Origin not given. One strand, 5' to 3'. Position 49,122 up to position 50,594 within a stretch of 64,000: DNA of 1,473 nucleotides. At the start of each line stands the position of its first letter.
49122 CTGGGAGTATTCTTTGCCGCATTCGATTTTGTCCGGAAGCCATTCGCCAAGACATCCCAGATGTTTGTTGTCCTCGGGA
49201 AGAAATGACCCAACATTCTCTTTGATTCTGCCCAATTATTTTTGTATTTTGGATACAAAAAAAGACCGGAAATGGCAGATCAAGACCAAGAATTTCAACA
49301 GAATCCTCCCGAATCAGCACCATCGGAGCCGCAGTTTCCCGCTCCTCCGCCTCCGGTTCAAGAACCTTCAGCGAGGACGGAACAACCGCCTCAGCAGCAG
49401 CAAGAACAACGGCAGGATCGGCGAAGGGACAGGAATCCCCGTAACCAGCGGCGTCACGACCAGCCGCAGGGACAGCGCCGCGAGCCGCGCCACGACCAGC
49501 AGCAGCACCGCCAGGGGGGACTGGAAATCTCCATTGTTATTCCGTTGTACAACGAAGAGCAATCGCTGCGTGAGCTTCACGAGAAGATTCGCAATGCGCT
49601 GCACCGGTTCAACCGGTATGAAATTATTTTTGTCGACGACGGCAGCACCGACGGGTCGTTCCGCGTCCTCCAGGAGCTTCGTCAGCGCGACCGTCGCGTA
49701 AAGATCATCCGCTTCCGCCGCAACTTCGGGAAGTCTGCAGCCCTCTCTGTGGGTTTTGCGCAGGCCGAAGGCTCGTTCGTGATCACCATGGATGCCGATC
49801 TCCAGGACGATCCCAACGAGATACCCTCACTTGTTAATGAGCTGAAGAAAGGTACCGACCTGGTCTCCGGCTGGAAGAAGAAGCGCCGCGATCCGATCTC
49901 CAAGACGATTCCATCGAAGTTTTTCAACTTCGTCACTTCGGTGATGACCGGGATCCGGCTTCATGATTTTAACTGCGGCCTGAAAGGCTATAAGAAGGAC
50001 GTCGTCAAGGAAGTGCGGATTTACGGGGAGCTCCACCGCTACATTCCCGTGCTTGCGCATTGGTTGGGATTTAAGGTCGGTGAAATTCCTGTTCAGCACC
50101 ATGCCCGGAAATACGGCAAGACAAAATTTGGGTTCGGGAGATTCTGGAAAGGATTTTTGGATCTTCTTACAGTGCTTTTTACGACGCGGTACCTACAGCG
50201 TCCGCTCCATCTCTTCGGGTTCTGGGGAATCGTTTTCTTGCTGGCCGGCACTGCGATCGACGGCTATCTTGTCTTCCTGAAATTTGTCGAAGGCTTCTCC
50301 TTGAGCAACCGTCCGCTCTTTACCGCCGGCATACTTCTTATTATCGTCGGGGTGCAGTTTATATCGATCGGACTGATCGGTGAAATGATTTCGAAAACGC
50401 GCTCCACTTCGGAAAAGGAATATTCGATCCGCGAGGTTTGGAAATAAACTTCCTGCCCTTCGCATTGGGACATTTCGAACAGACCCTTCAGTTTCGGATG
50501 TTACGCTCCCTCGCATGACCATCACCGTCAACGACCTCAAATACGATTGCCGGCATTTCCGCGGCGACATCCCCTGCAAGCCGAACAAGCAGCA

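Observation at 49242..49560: GT2 polyprenol-phosphate glycosyltransferase carrying a ~100-residue Gln/Arg/Pro/Asp-rich low-complexity N-terminal extension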

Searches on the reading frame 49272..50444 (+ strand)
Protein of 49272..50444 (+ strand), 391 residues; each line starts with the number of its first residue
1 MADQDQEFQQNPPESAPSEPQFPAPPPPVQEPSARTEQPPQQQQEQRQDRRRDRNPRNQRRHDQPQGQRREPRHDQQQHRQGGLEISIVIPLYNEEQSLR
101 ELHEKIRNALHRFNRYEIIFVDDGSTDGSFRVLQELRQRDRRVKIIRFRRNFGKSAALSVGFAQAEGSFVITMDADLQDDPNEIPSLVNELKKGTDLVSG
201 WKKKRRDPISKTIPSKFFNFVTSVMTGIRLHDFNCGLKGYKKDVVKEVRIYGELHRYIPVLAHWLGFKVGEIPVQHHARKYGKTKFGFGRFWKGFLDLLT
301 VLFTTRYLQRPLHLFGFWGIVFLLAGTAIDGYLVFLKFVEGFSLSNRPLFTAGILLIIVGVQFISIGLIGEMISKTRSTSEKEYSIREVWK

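Call 7: search_protein_families(library=pfam, proteins=[window:49272-50444:+], max_evalue=0.01)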
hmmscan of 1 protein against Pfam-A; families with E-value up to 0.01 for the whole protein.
window:49272-50444:+ (391 aa): 4 families
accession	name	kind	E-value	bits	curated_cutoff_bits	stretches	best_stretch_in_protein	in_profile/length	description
PF00535.33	Glycos_transf_2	-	5e-37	127.9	23.3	1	87-248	1-167/168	Glycosyl transferase family 2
PF10111.15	Glyco_tranf_2_2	-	2.4e-07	31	27.3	1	87-177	1-92/276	Glycosyltransferase like family 2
PF13641.12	Glyco_tranf_2_3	-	7e-06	26.6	27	1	86-195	3-116/230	Glycosyltransferase like family 2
PF13506.12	Glyco_transf_21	-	0.0034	17.3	21.7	1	154-236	18-102/174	Glycosyl transferase family 21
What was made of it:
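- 49524..50447 (+): GtrB/ArnC-type GT2 core (aa 85-391 plus the stop codon): a GT-A domain with PLYNE and DAD motifs, juxtamembrane helices and a C-terminal two-helix transmembrane hairpin. PF00535 at E = 5e-37 (call 7).
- On GT2 glycosyltransferase (Pfam PF00535): 127.9 bits against a cut-off of 23.3, aa 87-248 (call 7).
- Checked: Pfam PF00535 covers aa 87-248 (E = 5e-37, call 7).
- There is no recognisable RNA-binding domain or motif (call 7).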

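Call 8: search_protein_families(library=ncbifam, proteins=[window:49272-50444:+], max_evalue=0.01)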
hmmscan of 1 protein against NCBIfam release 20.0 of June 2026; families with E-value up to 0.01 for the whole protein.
window:49272-50444:+ (391 aa): 25 families
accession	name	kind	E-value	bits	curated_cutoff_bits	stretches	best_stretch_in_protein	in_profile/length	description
NF007986.1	PRK10714.1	equivalog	4.4e-58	196.8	529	1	85-376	7-296/316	undecaprenyl-phosphate 4-deoxy-4-formamido-L-arabinose transferase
NF047588.1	GlcsyltransPgfSStrep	equivalog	1.3e-50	172.3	500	1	85-375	2-289/308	glycosyltransferase PgfS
TIGR04182.1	glyco_TIGR04182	equivalog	9.5e-21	74.4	325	1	85-379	1-288/293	S-layer glycoprotein N-glycosyltransferase AglJ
TIGR03937.1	PgaC_IcaA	equivalog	8.2e-20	71.1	422.3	1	73-196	34-155/407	poly-beta-1,6-N-acetyl-D-glucosamine synthase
NF007482.0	PRK10073.1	equivalog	2e-16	59.9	423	1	85-217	7-140/334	glycosyltransferase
NF041875.1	EPS_EpsD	equivalog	4.3e-15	55.9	370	1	86-197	1-110/325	exopolysaccharide biosynthesis glycosyltransferase EpsD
TIGR03111.1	glyc2_xrt_Gpos1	hypoth_equivalog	1.6e-14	53.5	363.95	1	84-211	49-178/439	TIGR03111 family XrtG-associated glycosyltransferase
TIGR03965.1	mycofact_glyco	equivalog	4.9e-13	48.8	280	1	85-193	75-181/467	mycofactocin biosynthesis glycosyltransferase MftF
NF041391.1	DPhHxTase_Halo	equivalog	4.9e-13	48.5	375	1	93-285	4-191/213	dolichyl-phosphate hexose transferase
NF047683.1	TeichurnBiosyTuaG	equivalog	7.7e-13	48.7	400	1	85-183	7-103/252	teichuronic acid biosynthesis protein TuaG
NF045692.1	OglycostaseCruG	equivalog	3.1e-11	42.9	600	1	68-199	25-161/386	2'-O-glycosyltransferase CruG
TIGR04283.1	glyco_like_mftF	equivalog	3.3e-11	43.2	182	1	86-179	1-85/221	TIGR04283 family arsenosugar biosynthesis glycosyltransferase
NF058614.1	PPMAGASynPpgS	equivalog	3.4e-10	39.7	370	1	87-284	3-204/226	polyprenyl-phospho-N-acetylgalactosaminyl synthase PpgS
NF010496.0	PRK13915.1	equivalog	2.5e-09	36.6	262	1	78-191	25-142/307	glucosyl-3-phosphoglycerate synthase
NF050050.1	ProtGlycPglI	equivalog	3.6e-09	36.4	500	1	86-198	4-115/306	GalNAc(5)-diNAcBac-PP-undecaprenol beta-1,3-glucosyltransferase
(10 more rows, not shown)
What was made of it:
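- On ArnC (Und-P 4-deoxy-4-formamido-L-arabinose transferase), NCBIfam NF007986 equivalog: 196.8 bits (call 8).
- On PgfS, NCBIfam NF047588 equivalog: 172.3 bits (call 8).
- Closest known: GtrB. Different: It scores far below the NCBIfam ArnC equivalog cut-off (197 bits against 529; call 8), so the sugar specificity is unknown.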

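Call 9: search_solved_structures(query=window:49272-50444:+, max_evalue=0.00001, show_alignments=2)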
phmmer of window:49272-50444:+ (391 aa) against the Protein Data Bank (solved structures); distinct sequences matched with E-value up to 0.00001: 20.
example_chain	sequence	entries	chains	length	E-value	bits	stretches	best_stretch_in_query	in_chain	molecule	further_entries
9bhc_C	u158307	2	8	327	5.3e-50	173.9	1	85-376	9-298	Undecaprenyl-phosphate 4-deoxy-4-formamido-L-arabinose transferase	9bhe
8vxh_A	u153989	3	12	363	7.2e-50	173.5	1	85-376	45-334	Undecaprenyl-phosphate 4-deoxy-4-formamido-L-arabinose transferase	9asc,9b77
9hwj_A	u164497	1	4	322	7.8e-50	173.4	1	85-376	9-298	Undecaprenyl-phosphate 4-deoxy-4-formamido-L-arabinose transferase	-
5eke_A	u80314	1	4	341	3.6e-40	141.6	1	82-377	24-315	Uncharacterized glycosyltransferase sll0501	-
9nye_A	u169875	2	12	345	8.6e-40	140.3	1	82-377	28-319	Glycosyltransferase sll0501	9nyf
5ekp_C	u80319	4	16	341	8.7e-40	140.3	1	82-377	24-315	Uncharacterized glycosyltransferase sll0501 | Glycosyltransferase sll0501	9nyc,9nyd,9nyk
5mlz_A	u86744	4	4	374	1e-22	84.1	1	83-285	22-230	Dolichol monophosphate mannose synthase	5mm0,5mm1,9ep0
2z87_A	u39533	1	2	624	8.2e-13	51.5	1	35-205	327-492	Chondroitin synthase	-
2z86_A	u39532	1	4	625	8.3e-13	51.5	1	35-205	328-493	Chondroitin synthase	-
5hea_A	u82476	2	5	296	5.1e-11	45.6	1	83-176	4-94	Putative glycosyltransferase (GalT1)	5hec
6p61_A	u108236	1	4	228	3.1e-09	39.7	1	74-177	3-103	Glycosyltransferase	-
8bz8_A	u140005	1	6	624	2.8e-08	36.5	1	83-201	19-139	Glycosyltransferase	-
8bz4_A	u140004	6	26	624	2.9e-08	36.5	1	83-201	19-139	Glycosyltransferase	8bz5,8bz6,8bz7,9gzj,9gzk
5tze_C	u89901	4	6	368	1.1e-07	34.6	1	85-176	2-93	Glycosyl transferase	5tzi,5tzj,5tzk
5tz8_A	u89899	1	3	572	1.9e-07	33.8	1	85-176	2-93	Glycosyl transferase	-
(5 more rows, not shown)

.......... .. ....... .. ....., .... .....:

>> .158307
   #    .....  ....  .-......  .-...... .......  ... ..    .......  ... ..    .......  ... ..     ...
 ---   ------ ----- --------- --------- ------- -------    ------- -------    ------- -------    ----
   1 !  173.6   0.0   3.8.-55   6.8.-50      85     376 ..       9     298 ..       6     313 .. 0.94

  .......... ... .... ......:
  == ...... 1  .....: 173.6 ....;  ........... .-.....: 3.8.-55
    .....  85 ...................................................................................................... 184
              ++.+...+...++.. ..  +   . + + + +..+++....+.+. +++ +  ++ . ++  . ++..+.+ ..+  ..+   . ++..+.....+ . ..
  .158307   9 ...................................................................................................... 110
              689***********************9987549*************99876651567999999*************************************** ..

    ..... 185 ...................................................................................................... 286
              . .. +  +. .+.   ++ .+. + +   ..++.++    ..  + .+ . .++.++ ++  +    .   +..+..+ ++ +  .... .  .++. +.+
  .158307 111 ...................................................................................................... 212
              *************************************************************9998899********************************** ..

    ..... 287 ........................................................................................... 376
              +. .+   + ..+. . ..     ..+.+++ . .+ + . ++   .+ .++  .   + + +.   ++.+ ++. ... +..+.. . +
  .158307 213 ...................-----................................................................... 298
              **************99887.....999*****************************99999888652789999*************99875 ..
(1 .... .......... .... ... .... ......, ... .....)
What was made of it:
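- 49524..50447 (+): ArnC 9bhc at E = 5e-50 and GtrB 5ekp at E = 9e-40, aligned through residue 376 (call 9).
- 50202..50399 (+): Predicted transmembrane hairpin (helices aa 311-340 and 348-376). The region aligns to the transmembrane part of ArnC (call 9).
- On Polyisoprenyl-phosphate glycosyltransferase (GtrB/ArnC/CsbB type): The alignment to ArnC and GtrB runs through residue 376-377 (call 9).
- Closest known: GtrB. Same: E = 5e-50 to ArnC and 9e-40 to GtrB over residues 82-377 (call 9).
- Checked: The alignment to ArnC and GtrB structures starts at query residue 85 or 82 (call 9).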

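Call 10: find_homologous_proteins(query=window:49272-50444:+, max_evalue=1e-10)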
Query window:49272-50444:+ (391 aa): 8000 proteins with E <= 1e-10 among 8000 candidates; the best 120 are listed.
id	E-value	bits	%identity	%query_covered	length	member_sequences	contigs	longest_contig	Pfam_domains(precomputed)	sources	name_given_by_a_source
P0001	8.0e-265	896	100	100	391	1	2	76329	PF10111.15,PF13641.13,PF00535.33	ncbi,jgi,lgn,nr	ncbi:MAG TPA: glycosyltransferase family 2 protein [Bacteroidota bacterium]|jgi:glycosyltransferase 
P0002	6.2e-210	715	89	80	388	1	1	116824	PF10111.15,PF13641.13,PF00535.33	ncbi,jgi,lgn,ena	-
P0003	1.9e-208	710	89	80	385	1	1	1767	PF10111.15,PF13641.13,PF00535.33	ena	-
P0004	3.4e-201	687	85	81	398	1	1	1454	PF10111.15,PF00535.33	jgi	jgi:glycosyltransferase involved in cell wall biosynthesis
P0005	1.7e-190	651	78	93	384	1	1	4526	PF10111.15,PF13641.13,PF00535.33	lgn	-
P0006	1.2e-188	645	74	97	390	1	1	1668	PF10111.15,PF00535.33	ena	-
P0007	4.2e-188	643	80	80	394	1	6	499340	PF10111.15,PF13641.13,PF00535.33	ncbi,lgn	-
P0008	1.1e-185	636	69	96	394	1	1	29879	PF10111.15,PF13641.13,PF00535.33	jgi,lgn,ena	-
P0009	2.1e-185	635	69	100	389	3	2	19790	PF10111.15,PF00535.33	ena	-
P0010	5.9e-184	630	73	98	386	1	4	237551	PF10111.15,PF13641.13,PF00535.33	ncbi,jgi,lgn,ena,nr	ncbi:MAG TPA: glycosyltransferase family 2 protein [Bacteroidota bacterium]|nr:glycosyltransferase f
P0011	4.5e-183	627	73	92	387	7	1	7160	PF10111.15,PF13641.13,PF00535.33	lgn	-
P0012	1.3e-182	625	-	-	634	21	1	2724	PF10111.15,PF13641.13,PF00535.33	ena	-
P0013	2.7e-182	624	72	98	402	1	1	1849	PF10111.15,PF13641.13,PF00535.33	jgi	-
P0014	3.7e-182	624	51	75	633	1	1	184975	PF10111.15,PF13641.13,PF00535.33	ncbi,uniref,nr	ncbi:glycosyltransferases [Candidatus Scalindua japonica]|uniref:Glycosyltransferases n=1 Tax=Candid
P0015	4.2e-182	624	72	97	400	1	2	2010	PF10111.15,PF13641.13,PF00535.33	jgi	jgi:glycosyltransferase involved in cell wall biosynthesis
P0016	4.6e-182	624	67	100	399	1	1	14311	PF10111.15,PF13641.13,PF00535.33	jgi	-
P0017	1.9e-181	622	77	81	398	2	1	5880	PF13641.13,PF00535.33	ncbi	-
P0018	2.2e-181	621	77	81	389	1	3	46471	PF10111.15,PF00535.33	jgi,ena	jgi:glycosyltransferase involved in cell wall biosynthesis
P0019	4.0e-181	621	76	81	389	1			PF10111.15,PF00535.33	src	-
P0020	4.3e-181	620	71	100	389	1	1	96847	PF10111.15,PF13641.13,PF00535.33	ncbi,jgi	jgi:glycosyltransferase involved in cell wall biosynthesis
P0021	1.4e-180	619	71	100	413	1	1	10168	PF10111.15,PF13641.13,PF00535.33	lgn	-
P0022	2.1e-180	618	70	98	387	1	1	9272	PF10111.15,PF13641.13,PF00535.33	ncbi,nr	ncbi:MAG: glycosyltransferase family 2 protein [Ignavibacteriae bacterium]|nr:glycosyltransferase fa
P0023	2.1e-180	618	70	99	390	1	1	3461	PF10111.15,PF13641.13,PF00535.33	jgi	-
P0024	6.4e-180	617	71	100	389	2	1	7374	PF10111.15,PF13641.13,PF00535.33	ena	-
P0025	9.3e-180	616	71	100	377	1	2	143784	PF10111.15,PF13641.13,PF00535.33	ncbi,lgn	-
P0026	1.2e-179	616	70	100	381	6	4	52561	PF10111.15,PF00535.33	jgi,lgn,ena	-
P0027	1.4e-179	615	74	83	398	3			PF10111.15,PF13641.13,PF00535.33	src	-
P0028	2.0e-179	615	70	99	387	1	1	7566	PF10111.15,PF13641.13,PF00535.33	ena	-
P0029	2.5e-179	615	53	79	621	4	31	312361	PF10111.15,PF13641.13,PF00535.33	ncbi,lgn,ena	-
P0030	2.6e-179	615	87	77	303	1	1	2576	PF00535.33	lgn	-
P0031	3.0e-179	614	66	100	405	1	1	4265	PF10111.15,PF13641.13,PF00535.33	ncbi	-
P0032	3.0e-179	614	71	99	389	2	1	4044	PF10111.15,PF13641.13,PF00535.33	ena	-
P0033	3.2e-179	614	86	79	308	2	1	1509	PF10111.15,PF13641.13,PF00535.33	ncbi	-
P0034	4.4e-179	614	68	100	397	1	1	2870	PF10111.15,PF13641.13,PF00535.33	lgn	-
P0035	4.6e-179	614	68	100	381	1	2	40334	PF10111.15,PF00535.33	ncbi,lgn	-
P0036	6.9e-179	613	71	99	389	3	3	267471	PF10111.15,PF13641.13,PF00535.33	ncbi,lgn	-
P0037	7.8e-179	613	50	79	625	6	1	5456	PF10111.15,PF13641.13,PF00535.33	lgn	-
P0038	9.4e-179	613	79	79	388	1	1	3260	PF10111.15,PF13641.13,PF00535.33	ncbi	-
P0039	1.4e-178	612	53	77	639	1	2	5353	PF10111.15,PF13641.13,PF00535.33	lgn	-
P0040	1.8e-178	612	51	79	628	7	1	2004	PF10111.15,PF13641.13,PF00535.33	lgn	-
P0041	2.3e-178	611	-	-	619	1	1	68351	PF10111.15,PF13641.13,PF00535.33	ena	-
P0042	3.9e-178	611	68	100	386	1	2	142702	PF10111.15,PF13641.13,PF00535.33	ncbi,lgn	-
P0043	5.5e-178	610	72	88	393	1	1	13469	PF10111.15,PF00535.33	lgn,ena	-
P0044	5.9e-178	610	68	100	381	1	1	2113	PF10111.15,PF00535.33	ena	-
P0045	6.2e-178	610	77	81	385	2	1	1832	PF10111.15,PF00535.33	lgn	-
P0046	6.2e-178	610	73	97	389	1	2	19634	PF10111.15,PF13641.13,PF00535.33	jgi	jgi:glycosyltransferase involved in cell wall biosynthesis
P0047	1.3e-177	609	69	100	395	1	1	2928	PF10111.15,PF00535.33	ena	-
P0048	2.4e-177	608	77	82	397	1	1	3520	PF10111.15,PF13641.13,PF00535.33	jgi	jgi:glycosyltransferase involved in cell wall biosynthesis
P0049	3.3e-177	608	76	84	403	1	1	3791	PF13641.13,PF00535.33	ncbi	-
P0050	3.5e-177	608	69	100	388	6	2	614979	PF00535.33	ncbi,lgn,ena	-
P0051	4.6e-177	607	69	100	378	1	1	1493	PF10111.15,PF13641.13,PF00535.33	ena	-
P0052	4.7e-177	607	69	100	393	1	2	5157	PF10111.15,PF13641.13,PF00535.33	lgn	-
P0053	4.8e-177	607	70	100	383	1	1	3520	PF10111.15,PF13641.13,PF00535.33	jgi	jgi:glycosyltransferase involved in cell wall biosynthesis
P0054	1.1e-176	606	91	74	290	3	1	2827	PF00535.33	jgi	jgi:glycosyltransferase involved in cell wall biosynthesis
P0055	1.3e-176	606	68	100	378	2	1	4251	PF10111.15,PF13641.13,PF00535.33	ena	-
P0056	1.7e-176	605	73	90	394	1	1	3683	PF13641.13,PF00535.33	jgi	jgi:glycosyltransferase involved in cell wall biosynthesis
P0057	2.6e-176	605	75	85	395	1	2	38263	PF10111.15,PF13641.13,PF00535.33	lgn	-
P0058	2.8e-176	605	79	79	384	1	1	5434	PF10111.15,PF13641.13,PF00535.33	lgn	-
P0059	4.3e-176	604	66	100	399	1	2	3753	PF13641.13,PF00535.33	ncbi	-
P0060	5.7e-176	604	74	82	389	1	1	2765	PF10111.15,PF13641.13,PF00535.33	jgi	jgi:glycosyltransferase involved in cell wall biosynthesis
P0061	7.0e-176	603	84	79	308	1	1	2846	PF10111.15,PF13641.13,PF00535.33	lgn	-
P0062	8.6e-176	603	75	82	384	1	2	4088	PF10111.15,PF13641.13,PF00535.33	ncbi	-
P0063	8.8e-176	603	-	-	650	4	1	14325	PF10111.15,PF13641.13,PF00535.33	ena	-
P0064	1.2e-175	602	66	100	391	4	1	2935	PF13641.13,PF00535.33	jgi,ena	-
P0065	1.2e-175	602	-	-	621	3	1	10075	PF10111.15,PF13506.14,PF13641.13,PF00535.33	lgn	-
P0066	1.4e-175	602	65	99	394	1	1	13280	PF10111.15,PF13641.13,PF00535.33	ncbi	-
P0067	1.6e-175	602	67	100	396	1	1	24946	PF10111.15,PF13641.13,PF00535.33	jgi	jgi:glycosyltransferase involved in cell wall biosynthesis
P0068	2.3e-175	602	76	86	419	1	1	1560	PF10111.15,PF13641.13,PF00535.33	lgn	-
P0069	4.2e-175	601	73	91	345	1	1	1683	PF10111.15,PF00535.33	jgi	jgi:glycosyltransferase involved in cell wall biosynthesis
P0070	5.0e-175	600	70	98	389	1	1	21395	PF10111.15,PF00535.33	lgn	-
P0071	5.9e-175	600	67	100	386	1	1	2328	PF13641.13,PF00535.33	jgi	jgi:glycosyltransferase involved in cell wall biosynthesis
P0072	6.8e-175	600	69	99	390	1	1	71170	PF10111.15,PF13641.13,PF00535.33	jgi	jgi:glycosyltransferase involved in cell wall biosynthesis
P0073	9.8e-175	599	69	100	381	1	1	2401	PF10111.15,PF13641.13,PF00535.33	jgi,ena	-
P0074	1.3e-174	599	77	80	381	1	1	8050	PF10111.15,PF13641.13,PF00535.33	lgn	-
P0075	2.4e-174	598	69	98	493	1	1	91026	PF10111.15,PF00535.33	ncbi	-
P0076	3.7e-174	598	-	-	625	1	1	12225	PF10111.15,PF13641.13,PF00535.33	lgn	-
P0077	4.4e-174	597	71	93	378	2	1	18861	PF10111.15,PF13641.13,PF00535.33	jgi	jgi:glycosyltransferase involved in cell wall biosynthesis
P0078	4.7e-174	597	77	80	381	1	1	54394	PF10111.15,PF13641.13,PF00535.33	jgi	jgi:glycosyltransferase involved in cell wall biosynthesis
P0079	6.3e-174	597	72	90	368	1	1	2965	PF10111.15,PF13641.13,PF00535.33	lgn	-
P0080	8.4e-174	596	66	100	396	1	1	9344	PF10111.15,PF13641.13,PF00535.33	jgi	jgi:glycosyltransferase involved in cell wall biosynthesis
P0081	2.1e-173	595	69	97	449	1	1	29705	PF10111.15,PF00535.33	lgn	-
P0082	5.7e-173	594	65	100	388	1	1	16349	PF10111.15,PF13641.13,PF00535.33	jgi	jgi:glycosyltransferase involved in cell wall biosynthesis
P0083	7.8e-173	593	70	100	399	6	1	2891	PF10111.15,PF00535.33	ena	-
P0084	8.8e-173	593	78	80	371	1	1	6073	PF10111.15,PF13641.13,PF00535.33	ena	-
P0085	9.1e-173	593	67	98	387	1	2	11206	PF10111.15,PF13641.13,PF00535.33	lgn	-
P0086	2.0e-172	592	67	100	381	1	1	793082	PF10111.15,PF13641.13,PF00535.33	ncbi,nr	ncbi:MAG: glycosyltransferase family 2 protein [Ignavibacteriales bacterium]|nr:glycosyltransferase 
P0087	2.1e-172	592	66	100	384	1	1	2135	PF10111.15,PF13641.13,PF00535.33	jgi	jgi:glycosyltransferase involved in cell wall biosynthesis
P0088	3.5e-172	591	67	99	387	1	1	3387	PF10111.15,PF13641.13,PF00535.33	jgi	jgi:glycosyltransferase involved in cell wall biosynthesis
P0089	4.9e-172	591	71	93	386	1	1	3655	PF10111.15,PF13641.13,PF00535.33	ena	-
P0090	8.2e-172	590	79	80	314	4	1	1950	PF10111.15,PF13641.13,PF00535.33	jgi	-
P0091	9.2e-172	590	68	99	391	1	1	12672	PF10111.15,PF13641.13,PF00535.33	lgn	-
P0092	9.9e-172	590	76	81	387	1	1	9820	PF10111.15,PF13641.13,PF00535.33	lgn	-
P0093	1.4e-171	589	71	91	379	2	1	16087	PF10111.15,PF13641.13,PF00535.33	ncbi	-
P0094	2.8e-171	588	78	80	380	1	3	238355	PF10111.15,PF13641.13,PF00535.33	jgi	jgi:glycosyltransferase involved in cell wall biosynthesis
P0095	5.1e-171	587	69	92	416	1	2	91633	PF10111.15,PF13641.13,PF00535.33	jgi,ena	jgi:glycosyltransferase involved in cell wall biosynthesis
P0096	5.5e-171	587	69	100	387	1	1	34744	PF10111.15,PF13641.13,PF00535.33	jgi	jgi:glycosyltransferase involved in cell wall biosynthesis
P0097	6.9e-171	587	83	78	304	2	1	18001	PF10111.15,PF00535.33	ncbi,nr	ncbi:MAG: glycosyltransferase family 2 protein [Ignavibacteriae bacterium]|nr:glycosyltransferase fa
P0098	7.0e-171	587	68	100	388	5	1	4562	PF10111.15,PF13641.13,PF00535.33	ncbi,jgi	jgi:glycosyltransferase involved in cell wall biosynthesis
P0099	8.1e-171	587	70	93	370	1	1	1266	PF10111.15,PF13641.13,PF00535.33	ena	-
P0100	1.1e-170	586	77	81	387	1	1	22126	PF10111.15,PF13641.13,PF00535.33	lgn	-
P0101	1.7e-170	586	64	100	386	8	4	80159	PF10111.15,PF13641.13,PF00535.33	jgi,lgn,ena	-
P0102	2.0e-170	585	79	80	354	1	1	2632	PF10111.15,PF13641.13,PF00535.33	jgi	jgi:glycosyltransferase involved in cell wall biosynthesis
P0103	2.5e-170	585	52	76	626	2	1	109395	PF10111.15,PF13641.13,PF00535.33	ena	-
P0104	5.8e-170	584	-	-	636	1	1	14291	PF10111.15,PF13641.13,PF00535.33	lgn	-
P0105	1.5e-169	582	64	100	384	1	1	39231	PF10111.15,PF13641.13,PF00535.33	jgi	jgi:glycosyltransferase involved in cell wall biosynthesis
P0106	2.5e-169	582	65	100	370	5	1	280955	PF10111.15,PF13641.13,PF00535.33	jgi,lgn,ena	-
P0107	3.0e-169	581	67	100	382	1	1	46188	PF10111.15,PF13641.13,PF00535.33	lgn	-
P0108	4.0e-169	581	69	94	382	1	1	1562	PF10111.15,PF13641.13,PF00535.33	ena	-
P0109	5.6e-169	581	65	100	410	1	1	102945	PF10111.15,PF13641.13,PF00535.33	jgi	jgi:glycosyltransferase involved in cell wall biosynthesis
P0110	9.3e-169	580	67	99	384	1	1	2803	PF10111.15,PF13641.13,PF00535.33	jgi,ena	-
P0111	1.4e-168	579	-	-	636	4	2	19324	PF10111.15,PF13641.13,PF00535.33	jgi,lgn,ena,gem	-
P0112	1.6e-168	579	68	100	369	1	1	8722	PF10111.15,PF13641.13,PF00535.33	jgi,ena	-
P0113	9.8e-168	576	66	98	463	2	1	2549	PF10111.15,PF13641.13,PF00535.33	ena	-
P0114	1.1e-167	576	68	94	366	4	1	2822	PF10111.15,PF13641.13,PF00535.33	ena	-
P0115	3.3e-167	575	65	100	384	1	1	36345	PF10111.15,PF13641.13,PF00535.33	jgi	jgi:glycosyltransferase involved in cell wall biosynthesis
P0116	3.3e-167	575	-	-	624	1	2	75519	PF10111.15,PF13641.13,PF00535.33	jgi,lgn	jgi:glycosyltransferase involved in cell wall biosynthesis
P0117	5.1e-167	574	70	91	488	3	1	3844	PF10111.15,PF13641.13,PF00535.33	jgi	jgi:glycosyltransferase involved in cell wall biosynthesis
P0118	6.9e-167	574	68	95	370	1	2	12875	PF10111.15,PF13641.13,PF00535.33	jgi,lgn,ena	-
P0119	1.0e-166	573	85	75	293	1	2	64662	PF00535.33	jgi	-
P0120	1.3e-166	573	66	98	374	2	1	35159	PF10111.15,PF00535.33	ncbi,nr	ncbi:MAG: glycosyltransferase family 2 protein [Bacteroidota bacterium]|nr:glycosyltransferase famil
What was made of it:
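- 49272..49274 (+): Most likely start codon (ATG; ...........). An identical 391-aa NCBI protein, P0001 (call 10).
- Checked: An identical 391-aa protein is on record at NCBI (P0001, call 10).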
